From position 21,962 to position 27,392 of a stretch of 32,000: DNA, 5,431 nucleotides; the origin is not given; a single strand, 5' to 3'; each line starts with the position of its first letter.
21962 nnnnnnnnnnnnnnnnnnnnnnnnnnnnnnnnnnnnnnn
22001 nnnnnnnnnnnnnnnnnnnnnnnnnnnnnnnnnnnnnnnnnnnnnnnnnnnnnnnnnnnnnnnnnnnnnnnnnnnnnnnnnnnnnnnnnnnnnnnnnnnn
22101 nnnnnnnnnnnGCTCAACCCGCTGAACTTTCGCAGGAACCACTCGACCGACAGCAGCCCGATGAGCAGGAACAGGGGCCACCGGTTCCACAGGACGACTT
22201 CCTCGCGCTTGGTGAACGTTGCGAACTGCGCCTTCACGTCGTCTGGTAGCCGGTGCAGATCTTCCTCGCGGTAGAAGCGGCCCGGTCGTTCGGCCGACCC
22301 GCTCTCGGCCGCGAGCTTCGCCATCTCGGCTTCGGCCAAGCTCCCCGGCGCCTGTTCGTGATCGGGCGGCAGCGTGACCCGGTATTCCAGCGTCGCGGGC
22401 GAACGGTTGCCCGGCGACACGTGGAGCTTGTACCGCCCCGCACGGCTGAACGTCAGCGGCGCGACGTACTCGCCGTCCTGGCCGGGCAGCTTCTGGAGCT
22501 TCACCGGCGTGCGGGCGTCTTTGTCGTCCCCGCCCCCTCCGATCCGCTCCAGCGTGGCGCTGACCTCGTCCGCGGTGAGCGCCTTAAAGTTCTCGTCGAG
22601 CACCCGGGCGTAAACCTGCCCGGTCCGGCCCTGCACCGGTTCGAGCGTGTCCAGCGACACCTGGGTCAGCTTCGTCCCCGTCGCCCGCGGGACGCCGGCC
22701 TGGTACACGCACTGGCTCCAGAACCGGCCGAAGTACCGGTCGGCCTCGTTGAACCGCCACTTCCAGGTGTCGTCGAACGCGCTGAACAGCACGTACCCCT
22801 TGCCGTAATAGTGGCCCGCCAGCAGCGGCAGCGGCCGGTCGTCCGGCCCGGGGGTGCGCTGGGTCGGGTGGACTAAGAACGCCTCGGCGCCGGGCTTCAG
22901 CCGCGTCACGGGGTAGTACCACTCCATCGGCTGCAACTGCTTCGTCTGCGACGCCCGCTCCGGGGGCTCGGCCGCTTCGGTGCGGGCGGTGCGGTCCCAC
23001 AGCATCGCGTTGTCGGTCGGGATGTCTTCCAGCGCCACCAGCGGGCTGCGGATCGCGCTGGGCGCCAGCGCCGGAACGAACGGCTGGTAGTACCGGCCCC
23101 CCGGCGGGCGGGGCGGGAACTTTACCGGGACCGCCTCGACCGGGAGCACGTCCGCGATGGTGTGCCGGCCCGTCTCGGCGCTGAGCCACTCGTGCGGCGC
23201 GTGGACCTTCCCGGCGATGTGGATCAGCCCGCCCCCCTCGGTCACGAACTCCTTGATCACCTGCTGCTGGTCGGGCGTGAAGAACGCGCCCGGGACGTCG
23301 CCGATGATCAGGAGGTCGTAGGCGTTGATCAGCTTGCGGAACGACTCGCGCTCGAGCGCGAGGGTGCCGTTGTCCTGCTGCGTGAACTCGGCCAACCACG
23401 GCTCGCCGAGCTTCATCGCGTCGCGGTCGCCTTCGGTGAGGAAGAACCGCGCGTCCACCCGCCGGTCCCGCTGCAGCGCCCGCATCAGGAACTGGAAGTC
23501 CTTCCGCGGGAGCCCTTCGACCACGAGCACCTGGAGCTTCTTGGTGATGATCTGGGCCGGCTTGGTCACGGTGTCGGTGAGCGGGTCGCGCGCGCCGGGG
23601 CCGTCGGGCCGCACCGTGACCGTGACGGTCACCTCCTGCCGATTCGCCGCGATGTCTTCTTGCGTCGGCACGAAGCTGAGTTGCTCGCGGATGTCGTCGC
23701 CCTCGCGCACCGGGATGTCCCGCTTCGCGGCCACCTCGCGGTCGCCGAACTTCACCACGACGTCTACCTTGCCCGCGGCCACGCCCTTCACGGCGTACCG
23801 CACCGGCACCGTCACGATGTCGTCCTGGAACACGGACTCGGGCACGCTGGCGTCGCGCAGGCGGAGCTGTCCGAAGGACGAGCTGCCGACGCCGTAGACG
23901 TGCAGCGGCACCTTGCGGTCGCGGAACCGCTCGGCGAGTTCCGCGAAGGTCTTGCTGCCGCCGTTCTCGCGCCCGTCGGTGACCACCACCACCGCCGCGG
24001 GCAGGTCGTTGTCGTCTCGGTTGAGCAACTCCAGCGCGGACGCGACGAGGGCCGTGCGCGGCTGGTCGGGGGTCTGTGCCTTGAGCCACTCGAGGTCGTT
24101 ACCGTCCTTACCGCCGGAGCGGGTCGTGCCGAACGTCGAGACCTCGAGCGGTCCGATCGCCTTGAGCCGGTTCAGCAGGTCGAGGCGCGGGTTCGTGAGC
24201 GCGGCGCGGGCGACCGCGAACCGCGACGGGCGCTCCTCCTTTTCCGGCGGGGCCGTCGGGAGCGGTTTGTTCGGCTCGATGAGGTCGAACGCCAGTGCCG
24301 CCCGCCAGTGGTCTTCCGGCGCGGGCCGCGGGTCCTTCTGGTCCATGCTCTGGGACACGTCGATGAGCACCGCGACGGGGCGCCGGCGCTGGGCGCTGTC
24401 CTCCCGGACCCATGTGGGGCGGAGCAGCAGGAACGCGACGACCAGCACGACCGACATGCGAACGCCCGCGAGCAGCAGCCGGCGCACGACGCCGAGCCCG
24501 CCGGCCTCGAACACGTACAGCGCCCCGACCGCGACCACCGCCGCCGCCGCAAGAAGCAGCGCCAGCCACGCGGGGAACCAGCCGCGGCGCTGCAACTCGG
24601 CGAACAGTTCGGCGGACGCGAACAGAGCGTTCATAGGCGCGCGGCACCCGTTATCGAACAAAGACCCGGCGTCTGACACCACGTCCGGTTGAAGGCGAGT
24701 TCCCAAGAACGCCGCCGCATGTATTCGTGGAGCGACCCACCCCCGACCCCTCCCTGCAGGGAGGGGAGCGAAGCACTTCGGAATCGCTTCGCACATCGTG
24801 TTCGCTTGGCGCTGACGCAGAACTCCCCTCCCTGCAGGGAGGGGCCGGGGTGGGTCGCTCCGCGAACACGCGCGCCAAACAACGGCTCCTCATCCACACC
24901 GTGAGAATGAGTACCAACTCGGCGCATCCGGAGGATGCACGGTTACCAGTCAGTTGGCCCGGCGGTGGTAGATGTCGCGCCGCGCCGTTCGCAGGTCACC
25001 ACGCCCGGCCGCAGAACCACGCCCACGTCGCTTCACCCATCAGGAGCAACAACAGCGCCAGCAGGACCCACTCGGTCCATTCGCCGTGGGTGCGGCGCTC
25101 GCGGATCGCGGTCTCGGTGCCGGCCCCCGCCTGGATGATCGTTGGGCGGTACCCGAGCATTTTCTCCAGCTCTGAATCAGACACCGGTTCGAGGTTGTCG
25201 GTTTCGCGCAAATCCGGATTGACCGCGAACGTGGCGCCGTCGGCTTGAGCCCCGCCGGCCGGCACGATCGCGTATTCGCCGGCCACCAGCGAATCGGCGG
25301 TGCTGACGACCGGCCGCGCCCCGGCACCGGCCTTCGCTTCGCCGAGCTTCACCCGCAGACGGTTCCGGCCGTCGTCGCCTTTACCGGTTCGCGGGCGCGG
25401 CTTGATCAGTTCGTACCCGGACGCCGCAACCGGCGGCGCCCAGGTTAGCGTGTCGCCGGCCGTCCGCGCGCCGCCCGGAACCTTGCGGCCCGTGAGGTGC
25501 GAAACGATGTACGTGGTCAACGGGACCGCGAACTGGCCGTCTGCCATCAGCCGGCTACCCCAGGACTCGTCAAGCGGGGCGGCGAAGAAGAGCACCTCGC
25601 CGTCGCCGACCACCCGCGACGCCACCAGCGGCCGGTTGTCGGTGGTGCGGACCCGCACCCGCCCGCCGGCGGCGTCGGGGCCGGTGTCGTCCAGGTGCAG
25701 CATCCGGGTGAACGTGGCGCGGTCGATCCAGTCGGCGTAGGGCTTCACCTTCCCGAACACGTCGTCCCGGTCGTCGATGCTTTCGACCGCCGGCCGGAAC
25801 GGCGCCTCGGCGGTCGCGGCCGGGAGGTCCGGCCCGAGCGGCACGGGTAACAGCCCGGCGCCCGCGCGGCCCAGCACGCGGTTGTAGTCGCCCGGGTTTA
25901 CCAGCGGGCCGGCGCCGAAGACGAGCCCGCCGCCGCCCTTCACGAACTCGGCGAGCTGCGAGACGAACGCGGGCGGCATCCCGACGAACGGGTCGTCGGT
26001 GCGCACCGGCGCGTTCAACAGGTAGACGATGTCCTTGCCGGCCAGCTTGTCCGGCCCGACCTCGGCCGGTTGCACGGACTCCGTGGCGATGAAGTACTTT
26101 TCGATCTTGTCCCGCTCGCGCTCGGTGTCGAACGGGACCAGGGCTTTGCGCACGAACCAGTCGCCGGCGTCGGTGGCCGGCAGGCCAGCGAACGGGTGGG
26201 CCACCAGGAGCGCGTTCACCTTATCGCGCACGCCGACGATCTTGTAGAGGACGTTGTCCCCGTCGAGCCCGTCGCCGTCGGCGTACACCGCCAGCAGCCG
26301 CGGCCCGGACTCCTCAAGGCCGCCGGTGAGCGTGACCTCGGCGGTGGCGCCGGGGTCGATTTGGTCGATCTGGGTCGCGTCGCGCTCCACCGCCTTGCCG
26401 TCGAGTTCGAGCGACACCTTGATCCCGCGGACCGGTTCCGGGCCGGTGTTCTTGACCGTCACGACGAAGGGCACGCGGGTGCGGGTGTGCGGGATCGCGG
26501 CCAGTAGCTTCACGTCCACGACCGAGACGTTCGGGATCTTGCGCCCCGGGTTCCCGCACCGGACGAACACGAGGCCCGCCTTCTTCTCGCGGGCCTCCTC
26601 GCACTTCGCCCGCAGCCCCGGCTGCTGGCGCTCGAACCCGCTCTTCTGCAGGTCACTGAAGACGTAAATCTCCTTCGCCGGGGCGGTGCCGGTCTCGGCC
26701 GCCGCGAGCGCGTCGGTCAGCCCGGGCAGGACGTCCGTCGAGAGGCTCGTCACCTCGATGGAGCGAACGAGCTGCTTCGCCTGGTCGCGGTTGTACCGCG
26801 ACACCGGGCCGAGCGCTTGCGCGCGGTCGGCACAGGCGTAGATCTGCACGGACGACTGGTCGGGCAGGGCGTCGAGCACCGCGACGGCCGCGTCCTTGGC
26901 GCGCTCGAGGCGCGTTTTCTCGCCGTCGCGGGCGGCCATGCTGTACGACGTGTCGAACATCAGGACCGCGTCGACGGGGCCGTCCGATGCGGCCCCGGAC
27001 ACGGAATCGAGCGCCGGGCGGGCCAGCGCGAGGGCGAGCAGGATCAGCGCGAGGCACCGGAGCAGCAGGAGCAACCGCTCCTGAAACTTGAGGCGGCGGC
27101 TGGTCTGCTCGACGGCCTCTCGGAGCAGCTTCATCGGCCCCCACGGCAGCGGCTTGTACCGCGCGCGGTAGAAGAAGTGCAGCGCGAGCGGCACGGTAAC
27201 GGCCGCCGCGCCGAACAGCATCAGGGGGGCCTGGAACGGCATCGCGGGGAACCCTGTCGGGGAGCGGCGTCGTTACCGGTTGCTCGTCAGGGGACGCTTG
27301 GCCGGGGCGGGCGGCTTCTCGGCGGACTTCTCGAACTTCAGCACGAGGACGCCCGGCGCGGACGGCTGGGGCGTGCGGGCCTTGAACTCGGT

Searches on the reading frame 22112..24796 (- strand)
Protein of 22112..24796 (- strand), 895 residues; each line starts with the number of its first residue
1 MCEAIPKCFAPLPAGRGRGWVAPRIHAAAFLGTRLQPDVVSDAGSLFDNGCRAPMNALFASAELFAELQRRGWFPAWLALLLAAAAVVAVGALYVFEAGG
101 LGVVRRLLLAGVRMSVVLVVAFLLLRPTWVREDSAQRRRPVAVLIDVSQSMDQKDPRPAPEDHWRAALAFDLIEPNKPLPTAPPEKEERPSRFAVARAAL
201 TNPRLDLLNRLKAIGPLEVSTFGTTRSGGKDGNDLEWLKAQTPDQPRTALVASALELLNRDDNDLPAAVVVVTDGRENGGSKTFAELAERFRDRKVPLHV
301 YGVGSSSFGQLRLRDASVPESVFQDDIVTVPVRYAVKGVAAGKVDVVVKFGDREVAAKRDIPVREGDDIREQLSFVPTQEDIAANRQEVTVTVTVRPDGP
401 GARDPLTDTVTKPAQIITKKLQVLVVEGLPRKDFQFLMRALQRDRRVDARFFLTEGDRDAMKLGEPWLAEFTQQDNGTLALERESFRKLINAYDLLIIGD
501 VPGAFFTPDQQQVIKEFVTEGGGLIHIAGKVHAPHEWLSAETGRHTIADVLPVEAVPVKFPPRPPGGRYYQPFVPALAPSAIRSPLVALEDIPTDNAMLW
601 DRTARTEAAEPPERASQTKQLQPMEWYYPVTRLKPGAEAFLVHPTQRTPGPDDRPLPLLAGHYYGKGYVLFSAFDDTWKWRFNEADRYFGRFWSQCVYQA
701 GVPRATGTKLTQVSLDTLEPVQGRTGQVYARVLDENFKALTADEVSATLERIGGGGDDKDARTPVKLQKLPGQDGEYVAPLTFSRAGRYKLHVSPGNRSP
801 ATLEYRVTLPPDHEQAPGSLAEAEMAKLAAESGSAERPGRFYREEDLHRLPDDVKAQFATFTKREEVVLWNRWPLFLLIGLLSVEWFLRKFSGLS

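Call 6: search_protein_families(library=ncbifam, proteins=[window:22112-24796:-], max_evalue=0.01)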
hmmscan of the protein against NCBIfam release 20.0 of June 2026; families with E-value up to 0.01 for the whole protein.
window:22112-24796:- (895 aa): 0 families

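Call 7: search_protein_families(library=pfam, proteins=[window:22112-24796:-], max_evalue=0.01)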
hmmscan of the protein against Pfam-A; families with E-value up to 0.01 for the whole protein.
window:22112-24796:- (895 aa): 3 families
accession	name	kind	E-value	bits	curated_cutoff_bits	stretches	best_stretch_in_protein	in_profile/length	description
PF07090.17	GATase1_like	-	0.00052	20.1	27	1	507-558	93-144/247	Putative glutamine amidotransferase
PF00092.34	VWA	-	0.001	19.7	23.8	0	257-312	92-148/174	von Willebrand factor type A domain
PF13115.11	YtkA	-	0.0011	20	25.9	1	713-793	9-84/85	YtkA-like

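Call 77: search_protein_families(library=padloc, proteins=[window:22112-24796:-], max_evalue=0.01)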
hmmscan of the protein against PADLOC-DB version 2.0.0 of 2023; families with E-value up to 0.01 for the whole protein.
window:22112-24796:- (895 aa): 0 families

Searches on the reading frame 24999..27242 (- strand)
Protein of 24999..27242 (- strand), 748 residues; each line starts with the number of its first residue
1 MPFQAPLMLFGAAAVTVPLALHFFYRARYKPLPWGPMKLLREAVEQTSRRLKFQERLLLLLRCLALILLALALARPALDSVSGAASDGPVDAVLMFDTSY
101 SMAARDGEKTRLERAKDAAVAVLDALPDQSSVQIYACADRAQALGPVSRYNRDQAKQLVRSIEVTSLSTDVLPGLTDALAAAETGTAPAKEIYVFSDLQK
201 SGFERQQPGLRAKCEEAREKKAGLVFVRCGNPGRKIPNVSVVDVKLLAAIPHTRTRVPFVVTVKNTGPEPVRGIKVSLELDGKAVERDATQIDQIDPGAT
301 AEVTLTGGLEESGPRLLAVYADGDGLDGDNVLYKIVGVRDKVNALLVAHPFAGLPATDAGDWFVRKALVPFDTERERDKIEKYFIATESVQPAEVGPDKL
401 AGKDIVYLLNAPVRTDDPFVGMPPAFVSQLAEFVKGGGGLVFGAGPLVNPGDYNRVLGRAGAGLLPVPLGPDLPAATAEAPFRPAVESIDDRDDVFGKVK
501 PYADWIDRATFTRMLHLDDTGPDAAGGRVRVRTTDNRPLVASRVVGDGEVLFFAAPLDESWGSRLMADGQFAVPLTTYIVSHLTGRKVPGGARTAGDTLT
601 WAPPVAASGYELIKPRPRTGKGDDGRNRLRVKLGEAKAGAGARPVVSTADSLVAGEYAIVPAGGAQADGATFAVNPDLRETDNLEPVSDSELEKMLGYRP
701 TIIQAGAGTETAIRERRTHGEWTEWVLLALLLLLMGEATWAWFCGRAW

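Call 6: search_protein_families(library=ncbifam, proteins=[window:24999-27242:-], max_evalue=0.01)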
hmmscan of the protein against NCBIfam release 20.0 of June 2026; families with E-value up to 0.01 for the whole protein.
window:24999-27242:- (748 aa): 3 families
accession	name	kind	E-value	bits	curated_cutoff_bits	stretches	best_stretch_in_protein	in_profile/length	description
TIGR02226.1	two_anch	domain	4.9e-22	78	23.05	1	1-80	1-80/82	N-terminal double-transmembrane domain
NF010238.0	PRK13685.1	subfamily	3.3e-06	26.4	432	1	26-166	39-172/335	hypothetical protein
NF047506.1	VWA_BatB_Lepto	exception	1.3e-05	24.5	350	1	44-126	36-122/324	VWA domain-containing protein BatB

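Call 7: search_protein_families(library=pfam, proteins=[window:24999-27242:-], max_evalue=0.01)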
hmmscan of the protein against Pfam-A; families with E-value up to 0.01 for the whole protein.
window:24999-27242:- (748 aa): 5 families
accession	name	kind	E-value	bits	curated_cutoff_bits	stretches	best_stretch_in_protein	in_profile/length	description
PF07584.16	BatA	-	5.7e-18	65.5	25.9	1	1-76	1-77/77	Aerotolerance regulator N-terminal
PF13519.12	VWA_2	-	1.7e-12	48.4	27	1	93-197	2-105/107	von Willebrand factor type A domain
PF07705.17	CARDB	-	4.6e-08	33.6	22.7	1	244-324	8-86/101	CARDB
PF24157.1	DUF7408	-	0.0021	18.5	27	0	525-560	124-159/174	Domain of unknown function (DUF7408)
PF10633.15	NPCBM_assoc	-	0.0078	16.8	24.4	0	259-305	9-56/78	NPCBM-associated, NEW3 domain of alpha-galactosidase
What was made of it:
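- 24996..27242 (-): BatA-like protein (GobsT_30450). It has an N-terminal double-TM domain, VWA, CARDB and a C-terminal TM. The large middle part is predicted to be periplasmic. Pfam BatA, VWA_2 and CARDB; TIGR02226 (calls 6, 7).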

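Call 77: search_protein_families(library=padloc, proteins=[window:24999-27242:-], max_evalue=0.01)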
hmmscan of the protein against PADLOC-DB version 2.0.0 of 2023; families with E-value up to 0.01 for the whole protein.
window:24999-27242:- (748 aa): 0 families
